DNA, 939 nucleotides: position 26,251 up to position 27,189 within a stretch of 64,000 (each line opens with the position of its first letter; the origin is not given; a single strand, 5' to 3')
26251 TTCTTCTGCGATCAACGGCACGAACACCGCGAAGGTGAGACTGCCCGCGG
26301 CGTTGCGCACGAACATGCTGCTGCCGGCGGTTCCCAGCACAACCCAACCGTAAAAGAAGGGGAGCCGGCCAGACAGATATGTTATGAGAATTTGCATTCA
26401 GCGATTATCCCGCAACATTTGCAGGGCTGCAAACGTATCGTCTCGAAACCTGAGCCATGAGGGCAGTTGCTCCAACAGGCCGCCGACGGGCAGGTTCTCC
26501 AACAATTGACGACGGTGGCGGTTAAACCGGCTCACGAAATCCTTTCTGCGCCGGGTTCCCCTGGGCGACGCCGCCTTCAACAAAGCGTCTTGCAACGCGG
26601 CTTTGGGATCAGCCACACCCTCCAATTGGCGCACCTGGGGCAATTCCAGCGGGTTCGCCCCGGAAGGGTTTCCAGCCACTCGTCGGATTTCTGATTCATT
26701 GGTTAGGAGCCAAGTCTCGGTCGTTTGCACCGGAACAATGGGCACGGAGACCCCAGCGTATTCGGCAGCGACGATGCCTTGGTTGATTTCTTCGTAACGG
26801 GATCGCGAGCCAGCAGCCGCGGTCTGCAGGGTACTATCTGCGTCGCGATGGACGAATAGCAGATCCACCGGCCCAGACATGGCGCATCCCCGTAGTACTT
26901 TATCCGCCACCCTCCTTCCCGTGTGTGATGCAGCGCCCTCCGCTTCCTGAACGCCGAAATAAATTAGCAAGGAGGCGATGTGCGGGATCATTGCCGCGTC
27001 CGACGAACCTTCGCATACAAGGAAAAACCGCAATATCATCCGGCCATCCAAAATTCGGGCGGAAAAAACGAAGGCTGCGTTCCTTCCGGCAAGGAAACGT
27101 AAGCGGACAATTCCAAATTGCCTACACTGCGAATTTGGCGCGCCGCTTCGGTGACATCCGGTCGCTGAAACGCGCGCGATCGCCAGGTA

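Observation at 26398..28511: Translationally coupled ABC/SMC-type ATPase + DUF4276 (TOPRIM-like) pair wedged into a GH-MFS gene string: candidate uncharacterised OLD/PARIS/AbiL-type defence module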

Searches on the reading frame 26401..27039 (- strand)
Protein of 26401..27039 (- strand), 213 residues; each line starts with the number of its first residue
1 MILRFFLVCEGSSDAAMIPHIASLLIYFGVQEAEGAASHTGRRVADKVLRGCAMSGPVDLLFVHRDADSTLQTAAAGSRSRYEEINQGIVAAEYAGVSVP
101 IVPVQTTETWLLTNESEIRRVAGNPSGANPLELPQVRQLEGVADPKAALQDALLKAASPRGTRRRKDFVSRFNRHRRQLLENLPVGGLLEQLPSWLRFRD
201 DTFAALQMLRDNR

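Call 4: search_protein_families(library=pfam, proteins=[window:26401-27039:-], max_evalue=0.01)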
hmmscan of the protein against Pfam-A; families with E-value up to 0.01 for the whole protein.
window:26401-27039:- (213 aa): 0 families

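Call 5: search_protein_families(library=padloc, proteins=[window:26401-27039:-], max_evalue=0.01)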
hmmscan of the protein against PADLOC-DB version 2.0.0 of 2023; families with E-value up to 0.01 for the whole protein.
window:26401-27039:- (213 aa): 7 families
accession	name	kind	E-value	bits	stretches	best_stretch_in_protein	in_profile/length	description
PDLC04210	HEC-01B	-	3.8e-21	73.9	1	46-210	59-213/217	-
PDLC04209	HEC-01B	-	3.8e-10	37.9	1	37-169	49-182/219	-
PDLC04212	HEC-01B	-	2.8e-09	35.3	1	51-167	65-178/222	-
PDLC04211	HEC-01B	-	5.6e-07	27.5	1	50-147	64-160/167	-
PDLC04544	PDC-M25B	-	5.7e-05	21.2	1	63-114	116-165/246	-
PDLC04546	PDC-M25B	-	6.3e-05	20.9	1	63-114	118-168/248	-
PDLC04545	PDC-M25B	-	0.002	15.9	1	56-114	106-162/229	-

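Call 6: search_protein_families(library=pfam, proteins=[window:26401-27039:-], max_evalue=10)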
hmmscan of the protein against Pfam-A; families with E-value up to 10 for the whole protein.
window:26401-27039:- (213 aa): 0 families

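Call 7: search_protein_families(library=ncbifam, proteins=[window:26401-27039:-], max_evalue=0.1)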
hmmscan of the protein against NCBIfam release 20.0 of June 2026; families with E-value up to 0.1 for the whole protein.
window:26401-27039:- (213 aa): 0 families

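Call 13: find_homologous_proteins(query=window:26401-27039:-, max_evalue=0.001)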
Query window:26401-27039:- (213 aa): 169 proteins with E <= 0.001 among 1010 candidates; the best 120 are listed.
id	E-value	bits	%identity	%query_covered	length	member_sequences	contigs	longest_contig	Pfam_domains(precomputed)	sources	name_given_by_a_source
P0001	1.1e-123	428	100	92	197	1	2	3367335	-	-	-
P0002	2.5e-68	248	56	98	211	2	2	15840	-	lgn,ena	-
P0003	5.1e-67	243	58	98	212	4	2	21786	-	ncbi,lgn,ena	-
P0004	8.2e-67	243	56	99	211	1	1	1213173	-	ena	-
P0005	1.3e-66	242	55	98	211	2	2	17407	-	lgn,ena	-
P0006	4.4e-64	234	54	97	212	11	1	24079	-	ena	-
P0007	7.4e-64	233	55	98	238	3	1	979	-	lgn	-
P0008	1.0e-63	233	55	97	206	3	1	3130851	-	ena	-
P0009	3.2e-63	231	54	99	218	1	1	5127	-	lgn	-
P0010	1.9e-61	225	52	98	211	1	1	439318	-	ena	-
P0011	7.9e-61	223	55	97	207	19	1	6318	-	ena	-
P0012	1.0e-60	223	55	95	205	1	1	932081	-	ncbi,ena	-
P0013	1.6e-60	222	53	98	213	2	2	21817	PF14103.12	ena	-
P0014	1.8e-60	222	54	98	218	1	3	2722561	-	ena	-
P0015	3.9e-60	221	52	98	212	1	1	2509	-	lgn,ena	-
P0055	1.3e-46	177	49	97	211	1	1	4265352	-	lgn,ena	-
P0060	4.5e-46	175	49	96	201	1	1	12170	PF14103.12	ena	-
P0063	6.2e-45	171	49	96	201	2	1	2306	PF14103.12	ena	-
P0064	2.2e-44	170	48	96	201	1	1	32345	PF14103.12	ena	-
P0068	2.5e-43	166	47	96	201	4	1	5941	PF14103.12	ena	-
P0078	1.4e-37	147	42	98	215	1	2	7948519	-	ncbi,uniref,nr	ncbi:DUF4276 family protein [Nocardia goodfellowii]|uniref:DUF4276 family protein n=1 Tax=Nocardia g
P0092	4.2e-33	133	41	92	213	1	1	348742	PF14103.12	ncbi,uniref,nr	ncbi:DUF4276 family protein [Micromonospora sp. NBS 11-29]|uniref:DUF4276 family protein n=1 Tax=Mic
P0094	5.0e-33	132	41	98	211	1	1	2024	PF14103.12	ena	-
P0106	6.6e-30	122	39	96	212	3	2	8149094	PF14103.12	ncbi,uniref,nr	ncbi:DUF4276 family protein [Streptosporangium sp. NBC_01755]|uniref:hypothetical protein n=1 Tax=un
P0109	9.2e-30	122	38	91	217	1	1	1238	PF14103.12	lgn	-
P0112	1.9e-29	121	40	92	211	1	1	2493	PF14103.12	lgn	-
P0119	5.7e-29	119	37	98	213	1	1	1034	PF14103.12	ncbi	-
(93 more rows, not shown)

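Call 16: search_protein_families(library=pfam, alignment_id=A1, max_evalue=0.01)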
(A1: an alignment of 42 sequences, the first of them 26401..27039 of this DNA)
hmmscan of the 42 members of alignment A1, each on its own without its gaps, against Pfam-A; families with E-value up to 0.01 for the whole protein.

A. member 1, window:26401-27039:- (213 aa): 0 families

B. families by the number of members that match (of 42 scanned): 1 family
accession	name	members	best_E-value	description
PF14103.11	DUF4276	26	1.4e-07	Domain of unknown function (DUF4276)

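Call 18: find_encoding_contigs(protein=P0001, flank=10000, max_places=4)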
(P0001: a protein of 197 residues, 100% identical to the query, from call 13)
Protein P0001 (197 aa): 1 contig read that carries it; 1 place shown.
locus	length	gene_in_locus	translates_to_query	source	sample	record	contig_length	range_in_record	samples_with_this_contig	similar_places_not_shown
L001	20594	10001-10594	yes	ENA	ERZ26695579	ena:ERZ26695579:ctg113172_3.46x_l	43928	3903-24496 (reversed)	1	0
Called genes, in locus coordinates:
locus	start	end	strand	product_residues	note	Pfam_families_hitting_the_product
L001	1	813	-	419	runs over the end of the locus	PF13393:tRNA-synt_His, PF00587:tRNA-synt_2b, PF03129:HGTP_anticodon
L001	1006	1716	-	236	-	PF02515:CoA_transf_3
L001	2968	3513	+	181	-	-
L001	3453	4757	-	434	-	PF02515:CoA_transf_3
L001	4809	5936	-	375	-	PF02515:CoA_transf_3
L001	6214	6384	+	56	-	-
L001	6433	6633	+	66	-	-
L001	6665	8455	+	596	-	PF07470:Glyco_hydro_88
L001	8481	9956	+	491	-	PF02463:SMC_N, PF13175:AAA_15, PF13476:AAA_23, PF13304:AAA_21, PF13175:AAA_15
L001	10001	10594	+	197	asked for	-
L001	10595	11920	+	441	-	PF07690:MFS_1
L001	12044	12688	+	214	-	-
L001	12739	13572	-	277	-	PF23441:SDR (weak), PF00106:adh_short, PF08659:KR, PF13561:adh_short_C2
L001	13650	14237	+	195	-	PF01966:HD (weak)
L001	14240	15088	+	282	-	PF00106:adh_short, PF13561:adh_short_C2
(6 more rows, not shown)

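Call 19: find_encoding_contigs(protein=P0004, flank=8000, max_places=3)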
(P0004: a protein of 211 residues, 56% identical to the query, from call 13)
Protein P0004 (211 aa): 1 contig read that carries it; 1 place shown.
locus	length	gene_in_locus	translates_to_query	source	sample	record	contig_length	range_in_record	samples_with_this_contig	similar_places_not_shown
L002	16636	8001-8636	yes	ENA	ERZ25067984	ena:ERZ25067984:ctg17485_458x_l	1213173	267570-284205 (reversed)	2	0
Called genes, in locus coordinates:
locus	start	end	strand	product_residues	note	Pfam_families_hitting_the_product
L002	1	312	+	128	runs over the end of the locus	PF03319:EutN_CcmL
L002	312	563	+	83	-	PF03319:EutN_CcmL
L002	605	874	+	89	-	-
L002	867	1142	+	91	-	PF00936:BMC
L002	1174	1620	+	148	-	PF00210:Ferritin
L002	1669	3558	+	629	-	PF00662:Proton_antipo_N, PF00361:Proton_antipo_M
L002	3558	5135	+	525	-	PF00361:Proton_antipo_M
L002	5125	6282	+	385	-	PF10216:ChpXY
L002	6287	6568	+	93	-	PF01329:Pterin_4a (weak)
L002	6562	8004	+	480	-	PF00005:ABC_tran (faint), PF02463:SMC_N, PF13175:AAA_15, PF13476:AAA_23, PF13304:AAA_21, PF13175:AAA_15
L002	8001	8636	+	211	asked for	-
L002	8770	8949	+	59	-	-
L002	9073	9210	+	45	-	-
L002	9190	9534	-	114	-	-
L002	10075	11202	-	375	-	PF00266:Aminotran_5, PF01212:Beta_elim_lyase (weak), PF01053:Cys_Met_Meta_PP (weak)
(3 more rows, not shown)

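Call 21: predict_structure(alignment_id=A1)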
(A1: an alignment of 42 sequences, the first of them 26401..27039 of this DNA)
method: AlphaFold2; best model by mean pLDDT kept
length: 213 residues; sequences in the alignment: 42
mean_pLDDT: 94.4   pTM: 0.89
mean pLDDT of the five models: 94.4, 93.3, 93.3, 92.9, 92.2
residues with pLDDT >= 90: 196; 70-90: 9; 50-70: 8; < 50: 0
segments of 3 or more residues with pLDDT < 50: none
pLDDT, mean of each block of 10 residues (from residue 1): 96 96 98 97 96 94 86 72 96 97 89 97 97 96 94 97 97 97 96 96 98 94
secondary structure, 60 per line:
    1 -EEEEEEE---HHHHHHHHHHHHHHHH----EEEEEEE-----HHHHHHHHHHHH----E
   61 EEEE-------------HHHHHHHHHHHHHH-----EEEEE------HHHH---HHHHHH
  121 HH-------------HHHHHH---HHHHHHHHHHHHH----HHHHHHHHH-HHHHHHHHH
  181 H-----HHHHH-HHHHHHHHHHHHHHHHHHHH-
elements in order: E2-8 H12-27 E32-38 H44-55 E60-64 H78-91 E97-101 H108-111 H115-122 H136-141 H145-157 H162-170 H172-181 H187-191 H193-212

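Call 24: fold_search(model_id=the predicted structure, library=pdb)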
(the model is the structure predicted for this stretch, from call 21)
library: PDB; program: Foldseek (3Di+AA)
matches with E <= 10: 1101; with E <= 0.001: 0
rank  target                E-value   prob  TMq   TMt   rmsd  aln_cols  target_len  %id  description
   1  6nk8_A                1.0e-02  0.99  0.42  0.44   8.0       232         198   17  C-terminal region of the Burkholderia pseudomallei OLD protein (released 2019-08-07)
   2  4c6t_D                7.5e-02  0.84  0.31  0.38  13.3       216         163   13  Crystal structure of the RPS4 and RRS1 TIR domain heterodimer (released 2014-05-28)
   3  4zhj_B                1.0e-01  0.35  0.23  0.07  12.2       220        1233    9  Crystal Structure of the Catalytic Subunit of Magnesium Chelatase (released 2015-08-26)
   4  7cgp_B                1.1e-01  0.60  0.25  0.18  10.7       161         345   10  Cryo-EM structure of the human mitochondrial translocase TIM22 complex at 3.7 angstrom. (released 2020-10-14)
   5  1yzf                  1.2e-01  0.69  0.32  0.34  13.4       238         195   12  Crystal structure of the lipase/acylhydrolase from Enterococcus faecalis (released 2005-04-12)
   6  4c6t_B                1.4e-01  0.77  0.32  0.39  13.1       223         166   13  Crystal structure of the RPS4 and RRS1 TIR domain heterodimer (released 2014-05-28)
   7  7ykv_B                1.7e-01  0.51  0.29  0.17  16.8       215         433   11  The structure of archaeal nuclease RecJ2 from Methanocaldococcus jannaschii (released 2023-07-26)
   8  1t13_D                2.0e-01  0.89  0.36  0.47   8.0       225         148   10  Crystal Structure Of Lumazine Synthase From Brucella Abortus Bound To 5-nitro-6-(D-ribitylamino)-2,4(1H,3H) pyrimidine (released 2005-04-19)
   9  3pzy                  2.2e-01  0.44  0.26  0.34  11.5       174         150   16  Crystal structure of Molybdopterin biosynthesis mog protein from Mycobacterium paratuberculosis (released 2011-01-05)
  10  7cuy_B                2.2e-01  0.30  0.23  0.30  13.5       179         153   12  Crystal structure of Primo-1 (released 2021-01-13)
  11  8y4b_A                2.4e-01  0.41  0.22  0.20   9.3       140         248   14  Crystal structure of L-2-keto-3-deoxyfuconate 4-dehydrogenase bound to L-2,4-DKDF and NADH (released 2024-07-10)
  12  4h08                  2.5e-01  0.54  0.31  0.32  11.0       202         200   12  Crystal structure of a putative hydrolase (BT3161) from Bacteroides thetaiotaomicron VPI-5482 at 1.80 A resolution (released 2012-10-17)
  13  9njk_A                2.6e-01  0.30  0.21  0.17   7.2       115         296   19  The Cryo-EM structure of the yeast Rad51-ssDNA nucleoprotein filament ADP bound state (released 2025-03-19)
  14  6gs8_A                2.6e-01  0.08  0.16  0.13  18.8       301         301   11  Crystal structure of SmbA in complex with c-di-GMP (released 2019-07-31)
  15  4mue_A                2.7e-01  0.23  0.25  0.20  12.2       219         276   12  Crystal strcture of pantothenate synthetase in complex with 2-(5-methoxy-2-(4-(trifluoromethyl)phenylsulfonylcarbamoyl (released 2014-08-27)
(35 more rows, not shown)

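Call 29: find_encoding_contigs(protein=P0003, flank=6000, max_places=3)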
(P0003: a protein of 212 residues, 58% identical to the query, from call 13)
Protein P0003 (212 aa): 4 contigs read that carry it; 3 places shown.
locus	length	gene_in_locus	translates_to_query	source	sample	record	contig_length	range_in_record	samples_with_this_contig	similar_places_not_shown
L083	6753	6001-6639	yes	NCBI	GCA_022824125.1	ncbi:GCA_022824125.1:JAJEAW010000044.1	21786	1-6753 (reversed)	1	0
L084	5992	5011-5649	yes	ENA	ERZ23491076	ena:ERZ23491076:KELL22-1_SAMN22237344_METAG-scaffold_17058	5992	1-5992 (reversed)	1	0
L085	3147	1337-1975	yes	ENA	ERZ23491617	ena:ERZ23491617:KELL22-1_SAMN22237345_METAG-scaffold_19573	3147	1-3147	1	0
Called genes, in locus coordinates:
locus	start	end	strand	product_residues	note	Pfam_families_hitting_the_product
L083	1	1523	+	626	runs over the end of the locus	PF00662:Proton_antipo_N, PF00361:Proton_antipo_M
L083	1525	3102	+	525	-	PF00361:Proton_antipo_M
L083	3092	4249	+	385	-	PF10216:ChpXY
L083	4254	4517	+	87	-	PF01329:Pterin_4a (weak)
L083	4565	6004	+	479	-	PF02463:SMC_N, PF13175:AAA_15 (weak), PF13476:AAA_23, PF13304:AAA_21, PF13175:AAA_15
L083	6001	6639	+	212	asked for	-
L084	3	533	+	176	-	?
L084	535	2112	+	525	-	PF00361:Proton_antipo_M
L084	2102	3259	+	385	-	PF10216:ChpXY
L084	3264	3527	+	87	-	PF01329:Pterin_4a (weak)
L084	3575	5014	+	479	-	PF02463:SMC_N, PF13175:AAA_15 (weak), PF13476:AAA_23, PF13304:AAA_21, PF13175:AAA_15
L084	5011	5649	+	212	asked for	-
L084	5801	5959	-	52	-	-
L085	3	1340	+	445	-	?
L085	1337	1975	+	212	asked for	-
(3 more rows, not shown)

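Call 30: find_encoding_contigs(protein=P0008, flank=6000, max_places=2)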
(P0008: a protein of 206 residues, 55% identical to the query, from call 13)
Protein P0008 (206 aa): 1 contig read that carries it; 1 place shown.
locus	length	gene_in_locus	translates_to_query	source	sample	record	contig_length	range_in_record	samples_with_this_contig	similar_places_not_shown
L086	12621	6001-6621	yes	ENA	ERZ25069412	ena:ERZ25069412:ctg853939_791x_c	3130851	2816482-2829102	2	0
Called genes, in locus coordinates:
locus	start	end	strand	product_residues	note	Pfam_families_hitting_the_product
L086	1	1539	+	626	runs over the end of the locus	PF00662:Proton_antipo_N, PF00361:Proton_antipo_M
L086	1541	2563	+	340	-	PF00361:Proton_antipo_M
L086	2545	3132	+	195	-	PF00361:Proton_antipo_M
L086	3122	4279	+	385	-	PF10216:ChpXY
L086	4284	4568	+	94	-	PF01329:Pterin_4a (weak)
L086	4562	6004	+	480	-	PF02463:SMC_N, PF11398:DUF2813 (faint), PF13175:AAA_15 (weak), PF13476:AAA_23, PF13555:AAA_29 (faint), PF13304:AAA_21, PF13175:AAA_15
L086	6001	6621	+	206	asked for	-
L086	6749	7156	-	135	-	-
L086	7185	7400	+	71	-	-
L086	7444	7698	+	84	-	PF13476:AAA_23 (weak)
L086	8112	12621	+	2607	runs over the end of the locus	PF11137:DUF2909 (faint)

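Call 31: find_encoding_contigs(protein=P0012, flank=6000, max_places=2)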
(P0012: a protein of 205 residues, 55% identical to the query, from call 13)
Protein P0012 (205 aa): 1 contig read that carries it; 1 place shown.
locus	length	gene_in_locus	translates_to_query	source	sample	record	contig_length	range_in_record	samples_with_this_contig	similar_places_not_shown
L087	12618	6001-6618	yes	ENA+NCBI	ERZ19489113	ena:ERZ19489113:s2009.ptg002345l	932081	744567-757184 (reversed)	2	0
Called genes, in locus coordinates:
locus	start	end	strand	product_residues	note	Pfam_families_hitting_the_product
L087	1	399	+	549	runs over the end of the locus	PF00999:Na_H_Exchanger, PF02254:TrkA_N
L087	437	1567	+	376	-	PF12217:End_beta_propel (faint), PF02012:BNR (faint), PF13088:BNR_2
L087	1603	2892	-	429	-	PF02012:BNR (faint), PF13088:BNR_2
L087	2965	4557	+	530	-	PF02638:GHL10 (weak)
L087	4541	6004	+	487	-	PF02463:SMC_N, PF13175:AAA_15 (weak), PF13476:AAA_23 (weak), PF13304:AAA_21, PF13175:AAA_15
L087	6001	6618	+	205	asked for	-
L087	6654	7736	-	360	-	PF02012:BNR (faint), PF13088:BNR_2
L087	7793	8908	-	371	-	PF00005:ABC_tran, PF08352:oligo_HPY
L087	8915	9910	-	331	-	PF00005:ABC_tran, PF08352:oligo_HPY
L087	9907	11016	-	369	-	PF12911:OppC_N, PF00528:BPD_transp_1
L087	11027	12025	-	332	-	PF19300:BPD_transp_1_N (weak), PF00528:BPD_transp_1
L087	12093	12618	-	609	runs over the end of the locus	PF00496:SBP_bac_5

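Call 36: find_encoding_contigs(protein=P0078, flank=8000, max_places=2)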
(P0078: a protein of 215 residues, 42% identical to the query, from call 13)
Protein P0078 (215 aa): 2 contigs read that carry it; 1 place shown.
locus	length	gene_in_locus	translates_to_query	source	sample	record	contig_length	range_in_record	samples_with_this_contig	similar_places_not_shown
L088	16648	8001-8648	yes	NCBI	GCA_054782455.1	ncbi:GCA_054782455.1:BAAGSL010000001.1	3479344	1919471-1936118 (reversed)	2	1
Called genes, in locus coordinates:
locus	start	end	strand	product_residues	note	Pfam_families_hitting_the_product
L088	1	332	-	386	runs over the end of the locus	PF00005:ABC_tran, PF13304:AAA_21 (faint)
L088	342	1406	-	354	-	PF04069:OpuAC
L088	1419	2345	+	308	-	PF04069:OpuAC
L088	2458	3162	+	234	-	PF03551:PadR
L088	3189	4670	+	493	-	PF00083:Sugar_tr, PF07690:MFS_1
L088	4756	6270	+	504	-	PF00083:Sugar_tr, PF07690:MFS_1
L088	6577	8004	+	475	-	PF02463:SMC_N, PF13175:AAA_15, PF13476:AAA_23, PF13304:AAA_21, PF13175:AAA_15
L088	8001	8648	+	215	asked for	-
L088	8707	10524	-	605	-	PF00174:Oxidored_molyb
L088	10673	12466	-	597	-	PF00501:AMP-binding, PF23562:AMP-binding_C_3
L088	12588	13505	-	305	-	PF20434:BD-FAE, PF07859:Abhydrolase_3, PF10340:Say1_Mug180, PF00975:Thioesterase (faint)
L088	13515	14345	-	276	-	PF00106:adh_short, PF08659:KR, PF13561:adh_short_C2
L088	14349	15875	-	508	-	PF00743:FMO-like, PF01266:DAO (weak), PF07992:Pyr_redox_2, PF13450:NAD_binding_8, PF13738:Pyr_redox_3, PF13434:Lys_Orn_oxgnase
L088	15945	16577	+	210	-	PF00440:TetR_N, PF21943:TetR_C_46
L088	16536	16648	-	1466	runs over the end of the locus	PF00668:Condensation, PF00501:AMP-binding, PF13193:AMP-binding_C (weak), PF00550:PP-binding, PF00668:Condensation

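Call 37: find_encoding_contigs(protein=P0106, flank=8000, max_places=2)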
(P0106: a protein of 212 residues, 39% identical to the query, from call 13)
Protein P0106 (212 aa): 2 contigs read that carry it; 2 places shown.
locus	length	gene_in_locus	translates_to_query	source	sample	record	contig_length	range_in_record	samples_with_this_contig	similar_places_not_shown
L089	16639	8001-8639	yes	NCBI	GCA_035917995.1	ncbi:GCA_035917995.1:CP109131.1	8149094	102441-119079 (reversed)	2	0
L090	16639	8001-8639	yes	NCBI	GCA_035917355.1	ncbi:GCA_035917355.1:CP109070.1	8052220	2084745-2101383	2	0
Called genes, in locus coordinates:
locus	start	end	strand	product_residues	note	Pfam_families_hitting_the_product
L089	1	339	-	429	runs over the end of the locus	PF07388:A-2_8-polyST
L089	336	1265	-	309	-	PF00535:Glycos_transf_2, PF10111:Glyco_tranf_2_2, PF13641:Glyco_tranf_2_3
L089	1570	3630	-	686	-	PF02348:CTP_transf_3, PF12804:NTP_transf_3 (weak), PF03102:NeuB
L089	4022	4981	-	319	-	PF00756:Esterase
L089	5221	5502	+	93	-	-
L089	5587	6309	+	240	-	PF02308:MgtC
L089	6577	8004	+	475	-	PF02463:SMC_N, PF13175:AAA_15 (weak), PF13476:AAA_23 (weak), PF13304:AAA_21, PF13175:AAA_15 (weak)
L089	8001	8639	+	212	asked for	PF14103:DUF4276 (weak)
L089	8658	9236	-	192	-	PF00128:Alpha-amylase (weak)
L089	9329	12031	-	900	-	PF17967:Pullulanase_N2, PF02922:CBM_48, PF11852:Pullul_strch_C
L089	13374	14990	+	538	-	PF00128:Alpha-amylase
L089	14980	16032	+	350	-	PF00356:LacI, PF00532:Peripla_BP_1, PF13407:Peripla_BP_4, PF13377:Peripla_BP_3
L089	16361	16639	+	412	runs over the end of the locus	PF13229:Beta_helix (weak)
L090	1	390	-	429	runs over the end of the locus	PF07388:A-2_8-polyST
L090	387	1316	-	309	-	PF00535:Glycos_transf_2, PF10111:Glyco_tranf_2_2, PF13641:Glyco_tranf_2_3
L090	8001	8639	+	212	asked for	PF14103:DUF4276 (weak)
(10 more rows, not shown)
